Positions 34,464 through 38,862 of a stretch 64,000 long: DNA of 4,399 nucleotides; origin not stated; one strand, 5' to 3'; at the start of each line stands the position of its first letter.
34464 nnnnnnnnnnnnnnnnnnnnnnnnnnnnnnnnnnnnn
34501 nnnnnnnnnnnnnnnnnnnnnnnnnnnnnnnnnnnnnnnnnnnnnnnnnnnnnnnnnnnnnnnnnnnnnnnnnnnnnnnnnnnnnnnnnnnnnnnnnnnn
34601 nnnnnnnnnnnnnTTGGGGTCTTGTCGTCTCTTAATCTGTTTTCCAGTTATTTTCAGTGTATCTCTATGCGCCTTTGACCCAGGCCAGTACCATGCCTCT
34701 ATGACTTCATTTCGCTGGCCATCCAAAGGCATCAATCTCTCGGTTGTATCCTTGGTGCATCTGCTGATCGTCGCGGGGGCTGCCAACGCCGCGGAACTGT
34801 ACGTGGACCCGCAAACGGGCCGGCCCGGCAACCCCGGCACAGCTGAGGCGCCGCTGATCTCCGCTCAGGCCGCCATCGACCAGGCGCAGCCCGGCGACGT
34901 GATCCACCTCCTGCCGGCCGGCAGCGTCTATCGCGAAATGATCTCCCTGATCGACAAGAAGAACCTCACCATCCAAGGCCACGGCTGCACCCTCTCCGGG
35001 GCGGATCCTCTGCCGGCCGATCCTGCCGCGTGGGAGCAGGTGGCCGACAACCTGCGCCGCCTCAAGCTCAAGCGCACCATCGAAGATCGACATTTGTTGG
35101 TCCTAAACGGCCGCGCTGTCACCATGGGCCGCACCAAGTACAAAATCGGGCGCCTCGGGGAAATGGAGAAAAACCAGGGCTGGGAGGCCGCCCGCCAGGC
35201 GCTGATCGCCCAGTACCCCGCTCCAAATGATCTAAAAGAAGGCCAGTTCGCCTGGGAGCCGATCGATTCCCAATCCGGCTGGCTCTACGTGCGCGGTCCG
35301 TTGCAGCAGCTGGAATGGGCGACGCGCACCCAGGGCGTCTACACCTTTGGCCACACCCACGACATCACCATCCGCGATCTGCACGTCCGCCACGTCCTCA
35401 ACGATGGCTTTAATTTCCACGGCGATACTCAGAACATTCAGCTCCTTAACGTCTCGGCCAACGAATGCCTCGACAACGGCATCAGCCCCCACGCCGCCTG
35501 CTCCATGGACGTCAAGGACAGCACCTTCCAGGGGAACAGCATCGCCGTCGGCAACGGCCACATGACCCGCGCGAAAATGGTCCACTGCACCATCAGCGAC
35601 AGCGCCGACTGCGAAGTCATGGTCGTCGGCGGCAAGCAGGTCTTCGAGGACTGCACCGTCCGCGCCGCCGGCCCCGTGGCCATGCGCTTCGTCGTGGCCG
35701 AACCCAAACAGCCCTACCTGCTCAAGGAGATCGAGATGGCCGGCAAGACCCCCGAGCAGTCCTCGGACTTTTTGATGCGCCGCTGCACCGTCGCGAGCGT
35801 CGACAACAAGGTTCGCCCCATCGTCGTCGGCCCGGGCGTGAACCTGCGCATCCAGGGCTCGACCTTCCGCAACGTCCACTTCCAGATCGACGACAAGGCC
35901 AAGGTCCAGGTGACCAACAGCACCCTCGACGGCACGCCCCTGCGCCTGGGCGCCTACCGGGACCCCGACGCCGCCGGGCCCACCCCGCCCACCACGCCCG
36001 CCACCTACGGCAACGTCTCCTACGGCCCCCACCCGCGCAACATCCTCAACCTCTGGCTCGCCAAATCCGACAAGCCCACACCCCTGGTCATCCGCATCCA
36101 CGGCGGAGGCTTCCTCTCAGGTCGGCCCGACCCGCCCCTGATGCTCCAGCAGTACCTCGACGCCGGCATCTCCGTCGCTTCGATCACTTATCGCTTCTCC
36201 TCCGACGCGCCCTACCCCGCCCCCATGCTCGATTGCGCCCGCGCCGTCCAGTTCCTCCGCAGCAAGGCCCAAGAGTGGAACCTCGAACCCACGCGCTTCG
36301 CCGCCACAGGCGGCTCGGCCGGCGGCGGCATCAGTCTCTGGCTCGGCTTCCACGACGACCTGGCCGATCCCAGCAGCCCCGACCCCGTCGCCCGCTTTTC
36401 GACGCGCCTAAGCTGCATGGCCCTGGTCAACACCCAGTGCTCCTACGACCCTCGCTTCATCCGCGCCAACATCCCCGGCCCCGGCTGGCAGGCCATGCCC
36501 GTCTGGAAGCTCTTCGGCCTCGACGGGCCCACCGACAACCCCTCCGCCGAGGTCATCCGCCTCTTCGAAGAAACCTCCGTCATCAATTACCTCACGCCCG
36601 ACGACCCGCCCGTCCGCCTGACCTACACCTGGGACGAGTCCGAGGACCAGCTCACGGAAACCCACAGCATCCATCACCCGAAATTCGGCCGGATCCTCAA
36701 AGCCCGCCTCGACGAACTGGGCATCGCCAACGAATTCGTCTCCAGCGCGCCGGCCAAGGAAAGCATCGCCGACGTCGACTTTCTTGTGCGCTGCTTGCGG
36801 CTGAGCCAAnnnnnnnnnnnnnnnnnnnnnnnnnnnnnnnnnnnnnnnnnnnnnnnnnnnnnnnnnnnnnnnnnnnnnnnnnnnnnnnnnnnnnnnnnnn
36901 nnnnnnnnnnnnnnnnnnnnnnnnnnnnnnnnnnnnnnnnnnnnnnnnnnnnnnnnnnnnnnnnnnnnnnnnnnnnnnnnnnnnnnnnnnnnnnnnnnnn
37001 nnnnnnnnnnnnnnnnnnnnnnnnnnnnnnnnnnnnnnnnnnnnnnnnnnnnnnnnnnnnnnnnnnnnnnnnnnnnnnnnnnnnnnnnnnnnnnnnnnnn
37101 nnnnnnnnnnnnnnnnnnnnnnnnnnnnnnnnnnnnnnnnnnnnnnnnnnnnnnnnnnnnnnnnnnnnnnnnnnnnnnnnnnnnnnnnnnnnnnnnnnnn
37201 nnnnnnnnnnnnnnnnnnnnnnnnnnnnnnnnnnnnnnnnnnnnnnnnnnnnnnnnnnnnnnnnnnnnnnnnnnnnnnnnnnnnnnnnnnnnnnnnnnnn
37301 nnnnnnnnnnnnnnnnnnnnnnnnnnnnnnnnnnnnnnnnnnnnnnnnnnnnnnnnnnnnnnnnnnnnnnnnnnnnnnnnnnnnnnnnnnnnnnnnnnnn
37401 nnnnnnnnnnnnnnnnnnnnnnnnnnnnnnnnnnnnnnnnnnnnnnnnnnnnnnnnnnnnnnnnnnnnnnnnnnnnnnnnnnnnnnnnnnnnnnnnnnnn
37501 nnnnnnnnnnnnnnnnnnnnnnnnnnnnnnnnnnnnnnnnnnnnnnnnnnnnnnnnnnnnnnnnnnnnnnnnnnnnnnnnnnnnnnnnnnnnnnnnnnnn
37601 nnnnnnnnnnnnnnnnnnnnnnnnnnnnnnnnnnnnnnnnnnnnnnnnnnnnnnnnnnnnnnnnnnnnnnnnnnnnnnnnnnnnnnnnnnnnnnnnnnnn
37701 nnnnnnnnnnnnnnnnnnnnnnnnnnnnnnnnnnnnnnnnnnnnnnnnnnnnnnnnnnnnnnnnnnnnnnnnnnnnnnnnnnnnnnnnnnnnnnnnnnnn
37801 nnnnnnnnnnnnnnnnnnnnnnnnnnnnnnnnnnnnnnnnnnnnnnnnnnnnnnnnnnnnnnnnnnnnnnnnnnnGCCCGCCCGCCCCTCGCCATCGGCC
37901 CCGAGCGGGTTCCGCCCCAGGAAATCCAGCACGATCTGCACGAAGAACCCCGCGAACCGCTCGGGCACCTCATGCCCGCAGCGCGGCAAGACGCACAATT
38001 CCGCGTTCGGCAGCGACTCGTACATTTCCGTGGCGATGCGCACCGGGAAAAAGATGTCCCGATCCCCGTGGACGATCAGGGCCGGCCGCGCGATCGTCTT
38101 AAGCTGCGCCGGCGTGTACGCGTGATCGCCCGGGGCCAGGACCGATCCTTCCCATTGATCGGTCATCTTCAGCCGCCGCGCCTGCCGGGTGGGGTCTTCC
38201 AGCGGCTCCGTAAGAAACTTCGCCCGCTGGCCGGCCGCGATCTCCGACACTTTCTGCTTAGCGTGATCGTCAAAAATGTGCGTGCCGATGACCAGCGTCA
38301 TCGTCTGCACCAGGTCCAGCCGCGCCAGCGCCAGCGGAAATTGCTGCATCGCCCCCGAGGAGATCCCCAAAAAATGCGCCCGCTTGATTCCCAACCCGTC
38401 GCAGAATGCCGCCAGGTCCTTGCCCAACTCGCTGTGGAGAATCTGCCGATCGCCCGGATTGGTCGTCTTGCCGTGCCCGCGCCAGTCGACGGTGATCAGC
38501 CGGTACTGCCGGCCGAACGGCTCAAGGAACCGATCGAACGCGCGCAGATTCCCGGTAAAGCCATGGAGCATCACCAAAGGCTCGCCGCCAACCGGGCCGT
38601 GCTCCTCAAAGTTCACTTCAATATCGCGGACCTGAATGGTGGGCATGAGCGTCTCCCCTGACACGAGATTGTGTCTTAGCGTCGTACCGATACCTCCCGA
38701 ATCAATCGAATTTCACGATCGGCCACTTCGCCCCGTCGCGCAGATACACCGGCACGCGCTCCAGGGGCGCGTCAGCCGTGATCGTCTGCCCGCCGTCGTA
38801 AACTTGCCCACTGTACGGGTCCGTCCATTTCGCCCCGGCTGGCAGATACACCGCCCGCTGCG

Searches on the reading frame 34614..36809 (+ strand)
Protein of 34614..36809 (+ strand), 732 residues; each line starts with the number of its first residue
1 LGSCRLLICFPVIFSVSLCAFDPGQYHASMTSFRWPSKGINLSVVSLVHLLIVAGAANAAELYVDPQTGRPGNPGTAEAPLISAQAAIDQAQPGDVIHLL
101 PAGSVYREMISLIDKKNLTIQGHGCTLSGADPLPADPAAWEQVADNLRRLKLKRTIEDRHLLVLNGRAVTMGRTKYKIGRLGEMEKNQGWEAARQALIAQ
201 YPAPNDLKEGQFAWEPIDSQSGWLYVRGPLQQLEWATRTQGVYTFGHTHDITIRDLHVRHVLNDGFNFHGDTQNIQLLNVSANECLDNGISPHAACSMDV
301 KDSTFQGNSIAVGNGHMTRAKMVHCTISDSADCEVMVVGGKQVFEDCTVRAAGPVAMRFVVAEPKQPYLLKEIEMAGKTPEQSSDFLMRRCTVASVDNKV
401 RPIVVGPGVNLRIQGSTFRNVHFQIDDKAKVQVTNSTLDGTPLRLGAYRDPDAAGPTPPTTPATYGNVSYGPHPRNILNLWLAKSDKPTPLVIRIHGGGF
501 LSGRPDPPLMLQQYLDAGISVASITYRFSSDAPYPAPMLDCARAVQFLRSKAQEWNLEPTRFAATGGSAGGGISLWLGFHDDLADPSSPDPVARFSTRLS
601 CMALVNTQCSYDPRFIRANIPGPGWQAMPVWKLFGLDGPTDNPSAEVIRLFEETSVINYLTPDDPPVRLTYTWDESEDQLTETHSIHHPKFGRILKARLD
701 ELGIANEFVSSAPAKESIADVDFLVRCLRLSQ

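Call 28: search_protein_families(library=pfam, proteins=[window:34614-36809:+], max_evalue=0.001)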
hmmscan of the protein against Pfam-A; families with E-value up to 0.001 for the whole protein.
window:34614-36809:+ (732 aa): 3 families
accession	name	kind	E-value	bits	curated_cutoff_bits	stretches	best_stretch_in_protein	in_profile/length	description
PF20434.5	BD-FAE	-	1.9e-23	83.6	26.8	1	484-667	8-192/215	BD-FAE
PF07859.19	Abhydrolase_3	-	2.8e-12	47.3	25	1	492-575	1-86/210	alpha/beta hydrolase fold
PF13229.12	Beta_helix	-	2.6e-06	27.6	25.9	1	241-352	2-113/158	Right handed beta helix region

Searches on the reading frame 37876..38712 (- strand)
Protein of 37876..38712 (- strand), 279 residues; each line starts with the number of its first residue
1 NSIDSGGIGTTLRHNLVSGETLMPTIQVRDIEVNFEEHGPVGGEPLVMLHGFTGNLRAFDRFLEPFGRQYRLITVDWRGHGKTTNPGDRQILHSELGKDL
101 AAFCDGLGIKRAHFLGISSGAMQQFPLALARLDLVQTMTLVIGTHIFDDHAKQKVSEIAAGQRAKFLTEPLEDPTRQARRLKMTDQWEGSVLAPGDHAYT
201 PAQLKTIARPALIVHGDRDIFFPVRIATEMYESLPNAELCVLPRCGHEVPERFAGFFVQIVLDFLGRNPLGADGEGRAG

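Call 28: search_protein_families(library=pfam, proteins=[window:37876-38712:-], max_evalue=0.001)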
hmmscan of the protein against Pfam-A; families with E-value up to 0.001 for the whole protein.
window:37876-38712:- (279 aa): 3 families
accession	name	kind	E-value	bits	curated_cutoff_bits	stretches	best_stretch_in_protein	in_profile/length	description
PF00561.26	Abhydrolase_1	-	3.9e-22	79.5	25.8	2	45-166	2-131/245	alpha/beta hydrolase fold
PF12697.13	Abhydrolase_6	-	1.1e-12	49.5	26.3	1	46-251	1-212/217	Alpha/beta hydrolase family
PF12146.15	Hydrolase_4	-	2.6e-08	33.9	27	0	46-138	7-104/239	Serine aminopeptidase, S33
